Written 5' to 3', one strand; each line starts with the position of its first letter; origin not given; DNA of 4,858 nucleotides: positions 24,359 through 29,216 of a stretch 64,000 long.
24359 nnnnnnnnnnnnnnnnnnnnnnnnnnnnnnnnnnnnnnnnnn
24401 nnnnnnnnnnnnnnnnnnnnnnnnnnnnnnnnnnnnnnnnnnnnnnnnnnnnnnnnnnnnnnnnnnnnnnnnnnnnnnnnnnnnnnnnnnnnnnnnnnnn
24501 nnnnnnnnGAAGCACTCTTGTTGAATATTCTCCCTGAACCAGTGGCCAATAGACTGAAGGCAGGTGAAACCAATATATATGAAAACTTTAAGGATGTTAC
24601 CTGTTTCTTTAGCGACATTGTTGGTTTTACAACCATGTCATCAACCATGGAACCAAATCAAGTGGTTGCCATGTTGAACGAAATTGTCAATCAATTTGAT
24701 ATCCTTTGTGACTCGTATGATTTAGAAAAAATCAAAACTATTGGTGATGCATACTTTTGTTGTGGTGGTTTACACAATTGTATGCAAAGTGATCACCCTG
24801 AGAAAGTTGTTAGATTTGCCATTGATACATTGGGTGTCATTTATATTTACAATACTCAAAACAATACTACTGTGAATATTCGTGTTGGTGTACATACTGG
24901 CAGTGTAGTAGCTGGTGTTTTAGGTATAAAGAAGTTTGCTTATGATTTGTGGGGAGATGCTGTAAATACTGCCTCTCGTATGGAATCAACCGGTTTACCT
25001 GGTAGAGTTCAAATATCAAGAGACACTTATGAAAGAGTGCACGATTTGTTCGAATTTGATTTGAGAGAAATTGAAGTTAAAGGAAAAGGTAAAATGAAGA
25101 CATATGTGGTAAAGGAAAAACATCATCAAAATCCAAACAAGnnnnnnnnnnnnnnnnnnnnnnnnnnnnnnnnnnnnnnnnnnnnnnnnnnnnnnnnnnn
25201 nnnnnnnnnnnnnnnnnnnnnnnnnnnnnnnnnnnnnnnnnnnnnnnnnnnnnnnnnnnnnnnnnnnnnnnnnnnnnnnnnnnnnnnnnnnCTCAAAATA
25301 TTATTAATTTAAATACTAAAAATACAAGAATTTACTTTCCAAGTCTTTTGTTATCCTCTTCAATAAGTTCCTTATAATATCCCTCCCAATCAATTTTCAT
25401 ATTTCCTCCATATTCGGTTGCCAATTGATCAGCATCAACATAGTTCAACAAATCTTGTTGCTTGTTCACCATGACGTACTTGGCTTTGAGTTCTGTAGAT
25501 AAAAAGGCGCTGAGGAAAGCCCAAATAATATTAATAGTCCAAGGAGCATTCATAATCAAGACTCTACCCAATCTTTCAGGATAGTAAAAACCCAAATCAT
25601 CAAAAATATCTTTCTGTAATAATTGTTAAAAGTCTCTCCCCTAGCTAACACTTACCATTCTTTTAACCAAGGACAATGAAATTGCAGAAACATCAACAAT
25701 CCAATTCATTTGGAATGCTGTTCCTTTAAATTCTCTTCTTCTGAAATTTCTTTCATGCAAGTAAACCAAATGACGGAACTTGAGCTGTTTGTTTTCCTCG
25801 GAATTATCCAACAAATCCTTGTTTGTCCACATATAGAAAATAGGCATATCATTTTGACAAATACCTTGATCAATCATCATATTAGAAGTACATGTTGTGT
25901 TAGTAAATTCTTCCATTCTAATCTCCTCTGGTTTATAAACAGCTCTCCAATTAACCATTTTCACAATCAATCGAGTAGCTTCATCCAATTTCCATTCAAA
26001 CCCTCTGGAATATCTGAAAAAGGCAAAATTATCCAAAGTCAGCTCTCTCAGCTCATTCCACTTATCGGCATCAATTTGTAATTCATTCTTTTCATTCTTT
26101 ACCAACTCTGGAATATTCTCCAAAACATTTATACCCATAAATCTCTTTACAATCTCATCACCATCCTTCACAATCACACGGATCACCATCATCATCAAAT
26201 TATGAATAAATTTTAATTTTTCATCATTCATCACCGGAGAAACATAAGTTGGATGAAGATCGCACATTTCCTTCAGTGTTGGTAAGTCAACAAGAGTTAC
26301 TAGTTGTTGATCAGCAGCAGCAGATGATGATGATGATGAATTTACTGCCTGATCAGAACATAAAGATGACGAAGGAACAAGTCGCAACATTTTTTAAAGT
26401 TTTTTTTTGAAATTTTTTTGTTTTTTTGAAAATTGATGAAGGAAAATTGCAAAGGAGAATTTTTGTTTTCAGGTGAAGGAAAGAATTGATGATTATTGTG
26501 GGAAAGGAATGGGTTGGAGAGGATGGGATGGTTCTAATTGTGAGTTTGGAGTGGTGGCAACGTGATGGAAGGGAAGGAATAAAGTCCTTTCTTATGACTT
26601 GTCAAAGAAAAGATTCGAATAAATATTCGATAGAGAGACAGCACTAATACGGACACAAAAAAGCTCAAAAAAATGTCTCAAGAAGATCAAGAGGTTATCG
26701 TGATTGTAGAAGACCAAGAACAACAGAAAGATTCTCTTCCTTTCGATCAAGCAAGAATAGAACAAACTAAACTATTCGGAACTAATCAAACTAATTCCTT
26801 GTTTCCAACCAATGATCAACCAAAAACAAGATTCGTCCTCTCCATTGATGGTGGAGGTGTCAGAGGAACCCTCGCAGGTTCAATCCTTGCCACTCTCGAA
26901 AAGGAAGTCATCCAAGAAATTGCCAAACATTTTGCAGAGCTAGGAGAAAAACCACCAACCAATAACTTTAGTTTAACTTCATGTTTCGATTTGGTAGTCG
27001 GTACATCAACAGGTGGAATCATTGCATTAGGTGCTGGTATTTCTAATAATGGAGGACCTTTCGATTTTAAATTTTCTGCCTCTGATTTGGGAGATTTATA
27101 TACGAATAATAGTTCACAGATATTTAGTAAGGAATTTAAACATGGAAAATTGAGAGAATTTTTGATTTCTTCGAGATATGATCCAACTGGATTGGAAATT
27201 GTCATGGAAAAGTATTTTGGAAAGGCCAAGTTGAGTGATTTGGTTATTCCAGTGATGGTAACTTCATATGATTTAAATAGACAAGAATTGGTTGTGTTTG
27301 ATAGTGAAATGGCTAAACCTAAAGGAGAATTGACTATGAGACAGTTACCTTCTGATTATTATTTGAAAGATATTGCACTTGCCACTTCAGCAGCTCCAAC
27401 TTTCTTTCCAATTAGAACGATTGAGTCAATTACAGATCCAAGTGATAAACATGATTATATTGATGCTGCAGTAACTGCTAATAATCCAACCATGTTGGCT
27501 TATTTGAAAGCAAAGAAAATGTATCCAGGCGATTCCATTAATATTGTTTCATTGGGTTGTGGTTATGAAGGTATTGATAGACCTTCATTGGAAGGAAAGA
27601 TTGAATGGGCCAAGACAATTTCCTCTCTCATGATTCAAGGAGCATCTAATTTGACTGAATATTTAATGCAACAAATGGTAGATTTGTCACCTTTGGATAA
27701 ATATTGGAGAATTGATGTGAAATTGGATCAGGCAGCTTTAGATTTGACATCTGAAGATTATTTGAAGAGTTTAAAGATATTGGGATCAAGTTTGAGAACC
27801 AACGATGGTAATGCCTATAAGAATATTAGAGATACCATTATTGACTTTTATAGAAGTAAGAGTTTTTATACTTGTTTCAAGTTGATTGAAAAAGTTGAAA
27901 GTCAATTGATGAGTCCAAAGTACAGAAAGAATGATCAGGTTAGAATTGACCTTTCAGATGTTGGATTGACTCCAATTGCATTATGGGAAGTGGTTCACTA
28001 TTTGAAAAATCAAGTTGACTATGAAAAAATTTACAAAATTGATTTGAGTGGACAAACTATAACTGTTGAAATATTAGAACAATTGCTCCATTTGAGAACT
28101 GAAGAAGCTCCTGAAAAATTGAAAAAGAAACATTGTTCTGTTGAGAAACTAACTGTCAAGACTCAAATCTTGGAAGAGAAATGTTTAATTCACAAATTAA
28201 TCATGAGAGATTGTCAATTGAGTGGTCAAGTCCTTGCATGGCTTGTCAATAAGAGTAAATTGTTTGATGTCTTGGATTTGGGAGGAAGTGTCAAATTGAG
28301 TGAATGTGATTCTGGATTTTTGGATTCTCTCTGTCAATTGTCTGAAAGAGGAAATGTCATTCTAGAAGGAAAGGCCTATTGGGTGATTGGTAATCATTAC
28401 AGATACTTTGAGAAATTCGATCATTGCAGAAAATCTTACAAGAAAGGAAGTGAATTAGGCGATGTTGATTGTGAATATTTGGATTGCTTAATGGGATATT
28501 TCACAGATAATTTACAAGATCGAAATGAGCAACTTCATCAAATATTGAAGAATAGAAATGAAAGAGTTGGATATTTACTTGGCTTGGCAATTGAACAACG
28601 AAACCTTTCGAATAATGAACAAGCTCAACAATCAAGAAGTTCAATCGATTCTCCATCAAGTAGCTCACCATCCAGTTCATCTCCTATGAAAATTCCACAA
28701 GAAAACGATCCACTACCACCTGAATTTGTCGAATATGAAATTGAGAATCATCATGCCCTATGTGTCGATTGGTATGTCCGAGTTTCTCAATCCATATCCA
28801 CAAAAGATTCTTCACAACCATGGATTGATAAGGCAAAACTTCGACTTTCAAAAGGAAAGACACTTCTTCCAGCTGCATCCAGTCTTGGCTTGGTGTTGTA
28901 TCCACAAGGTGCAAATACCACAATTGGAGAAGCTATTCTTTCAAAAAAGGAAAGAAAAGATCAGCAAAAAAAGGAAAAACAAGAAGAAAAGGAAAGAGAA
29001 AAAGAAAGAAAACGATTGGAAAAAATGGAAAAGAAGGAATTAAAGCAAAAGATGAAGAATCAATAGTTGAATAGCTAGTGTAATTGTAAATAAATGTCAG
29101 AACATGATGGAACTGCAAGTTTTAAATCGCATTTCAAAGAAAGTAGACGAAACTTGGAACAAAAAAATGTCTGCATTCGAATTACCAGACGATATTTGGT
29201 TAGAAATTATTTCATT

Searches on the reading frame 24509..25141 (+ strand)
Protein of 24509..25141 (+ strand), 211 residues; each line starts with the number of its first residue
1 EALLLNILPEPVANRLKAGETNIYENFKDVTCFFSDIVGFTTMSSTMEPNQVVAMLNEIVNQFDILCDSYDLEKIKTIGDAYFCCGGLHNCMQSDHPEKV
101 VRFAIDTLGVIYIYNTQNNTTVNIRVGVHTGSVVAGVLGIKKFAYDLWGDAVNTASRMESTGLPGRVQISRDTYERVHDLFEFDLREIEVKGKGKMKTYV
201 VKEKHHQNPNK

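Call 77: search_solved_structures(query=window:24509-25141:+, max_evalue=1e-10, show_alignments=2)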
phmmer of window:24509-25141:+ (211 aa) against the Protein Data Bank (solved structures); distinct sequences matched with E-value up to 1e-10: 39.
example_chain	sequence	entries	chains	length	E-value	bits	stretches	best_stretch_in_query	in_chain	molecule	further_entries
7pd4_A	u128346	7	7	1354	1.4e-67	230.5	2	26-185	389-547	Adenylate cyclase 9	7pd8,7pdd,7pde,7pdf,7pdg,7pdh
6r4o_A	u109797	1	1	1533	2e-67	230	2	26-185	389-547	Adenylate cyclase 9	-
6r3q_A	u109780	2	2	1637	2.4e-67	229.8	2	26-185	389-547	Adenylate cyclase 9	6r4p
9u3p_A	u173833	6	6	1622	6.6e-67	228.3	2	26-189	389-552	Adenylate cyclase type 9,Protein M2-1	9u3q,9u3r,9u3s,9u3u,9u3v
8buz_A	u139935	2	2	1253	8.1e-64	218.2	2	25-202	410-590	Adenylate cyclase type 8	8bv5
8sl3_A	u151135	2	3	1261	8.7e-61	208.3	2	3-201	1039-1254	Adenylate cyclase type 5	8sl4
4p2m_A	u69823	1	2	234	9.8e-46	159.2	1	1-203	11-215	Adenylate cyclase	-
4p2f_A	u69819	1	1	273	1.1e-45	159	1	1-203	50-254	Adenylate cyclase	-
4p2x_A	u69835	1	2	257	1.3e-45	158.7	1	1-203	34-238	Adenylate cyclase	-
7yz9_A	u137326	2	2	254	2e-45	158.2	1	1-200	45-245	Adenylate cyclase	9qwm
5o5k_A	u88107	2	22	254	3.3e-45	157.5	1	1-200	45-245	Adenylate cyclase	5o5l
7yzi_A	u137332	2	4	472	6.9e-45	156.4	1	1-202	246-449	Adenylate cyclase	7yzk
9bcv_A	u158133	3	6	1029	4.9e-44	153.6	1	1-201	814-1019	Atrial natriuretic peptide receptor 1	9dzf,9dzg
9dzh_A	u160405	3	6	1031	4.9e-44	153.6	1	1-201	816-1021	Atrial natriuretic peptide receptor 1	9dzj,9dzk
9bcl_A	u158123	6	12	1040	5e-44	153.6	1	1-201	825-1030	Atrial natriuretic peptide receptor 1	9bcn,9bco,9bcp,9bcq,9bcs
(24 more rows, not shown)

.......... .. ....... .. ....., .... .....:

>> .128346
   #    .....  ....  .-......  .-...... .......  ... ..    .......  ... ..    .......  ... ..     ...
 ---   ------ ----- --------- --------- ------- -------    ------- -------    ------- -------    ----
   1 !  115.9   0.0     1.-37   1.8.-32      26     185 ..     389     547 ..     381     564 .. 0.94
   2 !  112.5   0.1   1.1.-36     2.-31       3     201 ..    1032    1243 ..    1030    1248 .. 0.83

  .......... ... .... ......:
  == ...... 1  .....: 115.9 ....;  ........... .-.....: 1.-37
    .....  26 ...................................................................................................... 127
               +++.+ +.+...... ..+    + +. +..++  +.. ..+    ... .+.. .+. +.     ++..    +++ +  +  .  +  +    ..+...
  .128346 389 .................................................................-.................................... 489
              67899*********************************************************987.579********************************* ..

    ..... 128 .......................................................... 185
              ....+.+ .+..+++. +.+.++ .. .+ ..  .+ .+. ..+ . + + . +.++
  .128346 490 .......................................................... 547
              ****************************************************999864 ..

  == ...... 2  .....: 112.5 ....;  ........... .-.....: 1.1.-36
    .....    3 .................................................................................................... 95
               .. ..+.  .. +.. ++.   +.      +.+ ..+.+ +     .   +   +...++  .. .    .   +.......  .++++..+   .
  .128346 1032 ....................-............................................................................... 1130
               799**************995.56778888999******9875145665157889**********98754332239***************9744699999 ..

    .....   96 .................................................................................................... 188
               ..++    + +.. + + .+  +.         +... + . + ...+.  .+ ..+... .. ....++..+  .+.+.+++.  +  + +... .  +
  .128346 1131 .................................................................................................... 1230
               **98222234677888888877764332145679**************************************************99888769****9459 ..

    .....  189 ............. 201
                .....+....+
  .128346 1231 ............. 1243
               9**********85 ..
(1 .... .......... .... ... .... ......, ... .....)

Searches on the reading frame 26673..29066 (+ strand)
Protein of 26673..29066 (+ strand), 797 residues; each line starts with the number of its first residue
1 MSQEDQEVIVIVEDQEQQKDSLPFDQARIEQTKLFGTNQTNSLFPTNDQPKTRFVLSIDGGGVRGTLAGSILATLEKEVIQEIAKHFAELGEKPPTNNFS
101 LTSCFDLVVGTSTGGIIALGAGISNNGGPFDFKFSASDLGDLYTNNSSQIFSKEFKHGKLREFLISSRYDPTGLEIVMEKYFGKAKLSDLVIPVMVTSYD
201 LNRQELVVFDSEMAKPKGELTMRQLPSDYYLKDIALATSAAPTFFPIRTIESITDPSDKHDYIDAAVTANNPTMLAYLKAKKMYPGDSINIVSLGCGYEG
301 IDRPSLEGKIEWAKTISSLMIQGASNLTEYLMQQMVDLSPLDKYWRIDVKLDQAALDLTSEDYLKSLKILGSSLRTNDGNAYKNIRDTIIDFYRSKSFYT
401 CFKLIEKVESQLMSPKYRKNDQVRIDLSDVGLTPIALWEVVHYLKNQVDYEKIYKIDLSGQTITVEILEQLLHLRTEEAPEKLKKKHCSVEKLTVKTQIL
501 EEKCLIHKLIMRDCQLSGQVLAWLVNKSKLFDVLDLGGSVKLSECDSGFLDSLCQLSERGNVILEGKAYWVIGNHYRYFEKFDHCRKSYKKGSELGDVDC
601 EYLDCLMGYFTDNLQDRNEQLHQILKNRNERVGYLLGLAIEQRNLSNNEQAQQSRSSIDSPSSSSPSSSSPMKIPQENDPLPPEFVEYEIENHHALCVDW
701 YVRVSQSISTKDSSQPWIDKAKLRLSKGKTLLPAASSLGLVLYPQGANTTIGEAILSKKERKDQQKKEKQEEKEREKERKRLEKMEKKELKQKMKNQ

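Call 67: search_protein_families(library=pfam, proteins=[window:26673-29066:+], max_evalue=0.001)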
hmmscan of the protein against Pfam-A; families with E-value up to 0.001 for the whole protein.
window:26673-29066:+ (797 aa): 1 family
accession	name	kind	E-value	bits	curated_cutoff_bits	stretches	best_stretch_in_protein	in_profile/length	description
PF01734.28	Patatin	-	4.8e-19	69.8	27.7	1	56-276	1-190/191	Patatin-like phospholipase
